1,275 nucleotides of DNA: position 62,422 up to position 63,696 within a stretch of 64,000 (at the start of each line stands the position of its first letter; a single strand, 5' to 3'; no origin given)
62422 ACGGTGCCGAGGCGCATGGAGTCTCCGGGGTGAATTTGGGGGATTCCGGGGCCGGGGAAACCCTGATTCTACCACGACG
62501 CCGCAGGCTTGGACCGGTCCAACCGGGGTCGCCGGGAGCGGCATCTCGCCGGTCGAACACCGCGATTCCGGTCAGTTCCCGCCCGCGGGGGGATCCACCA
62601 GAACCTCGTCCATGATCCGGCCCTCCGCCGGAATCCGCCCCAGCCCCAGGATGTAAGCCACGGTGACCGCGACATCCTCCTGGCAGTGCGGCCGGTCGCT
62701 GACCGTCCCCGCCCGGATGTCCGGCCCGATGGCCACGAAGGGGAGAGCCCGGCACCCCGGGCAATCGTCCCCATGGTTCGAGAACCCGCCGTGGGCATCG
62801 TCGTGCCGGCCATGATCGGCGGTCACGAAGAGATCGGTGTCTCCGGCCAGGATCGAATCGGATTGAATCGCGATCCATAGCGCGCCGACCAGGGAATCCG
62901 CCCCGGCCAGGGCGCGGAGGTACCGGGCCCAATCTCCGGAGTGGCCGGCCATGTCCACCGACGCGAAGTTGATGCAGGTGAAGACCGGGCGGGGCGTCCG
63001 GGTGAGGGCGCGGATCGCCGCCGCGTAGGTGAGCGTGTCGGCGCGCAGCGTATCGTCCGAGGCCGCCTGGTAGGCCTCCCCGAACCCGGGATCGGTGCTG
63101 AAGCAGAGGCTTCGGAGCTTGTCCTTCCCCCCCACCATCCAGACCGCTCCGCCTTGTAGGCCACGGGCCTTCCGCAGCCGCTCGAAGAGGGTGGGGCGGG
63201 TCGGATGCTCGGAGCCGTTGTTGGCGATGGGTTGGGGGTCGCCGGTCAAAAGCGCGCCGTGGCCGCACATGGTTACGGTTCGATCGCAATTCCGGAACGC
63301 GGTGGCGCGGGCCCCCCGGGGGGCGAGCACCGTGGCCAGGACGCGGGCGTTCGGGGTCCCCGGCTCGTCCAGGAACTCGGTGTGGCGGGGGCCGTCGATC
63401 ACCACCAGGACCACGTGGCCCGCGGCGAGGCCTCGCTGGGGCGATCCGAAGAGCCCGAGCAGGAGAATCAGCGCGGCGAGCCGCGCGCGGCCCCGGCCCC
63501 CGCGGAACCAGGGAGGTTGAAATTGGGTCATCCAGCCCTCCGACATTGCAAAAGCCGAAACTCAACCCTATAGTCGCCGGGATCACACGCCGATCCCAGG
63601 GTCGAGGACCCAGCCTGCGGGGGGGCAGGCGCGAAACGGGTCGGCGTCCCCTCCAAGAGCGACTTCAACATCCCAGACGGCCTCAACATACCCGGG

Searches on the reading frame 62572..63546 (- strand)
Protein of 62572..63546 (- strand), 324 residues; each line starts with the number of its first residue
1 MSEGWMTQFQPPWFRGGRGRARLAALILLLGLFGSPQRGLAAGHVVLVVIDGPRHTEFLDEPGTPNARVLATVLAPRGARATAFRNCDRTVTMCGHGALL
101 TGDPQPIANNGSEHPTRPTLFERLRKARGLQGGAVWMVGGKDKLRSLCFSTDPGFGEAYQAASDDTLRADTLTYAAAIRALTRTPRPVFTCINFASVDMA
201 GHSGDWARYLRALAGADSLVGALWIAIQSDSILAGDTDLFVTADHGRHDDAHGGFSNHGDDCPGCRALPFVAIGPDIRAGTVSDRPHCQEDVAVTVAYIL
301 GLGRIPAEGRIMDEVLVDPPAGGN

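Call 87: search_protein_families(library=pfam, proteins=[window:62572-63546:-], max_evalue=0.00001)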
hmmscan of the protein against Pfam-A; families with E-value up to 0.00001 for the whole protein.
window:62572-63546:- (324 aa): 2 families
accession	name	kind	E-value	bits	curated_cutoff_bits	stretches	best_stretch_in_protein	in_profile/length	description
PF01676.23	Metalloenzyme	-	7.8e-10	39.1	24.3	1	177-281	138-229/252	Metalloenzyme superfamily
PF01663.27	Phosphodiest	-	2.3e-09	37.7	23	1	45-246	1-220/342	Type I phosphodiesterase / nucleotide pyrophosphatase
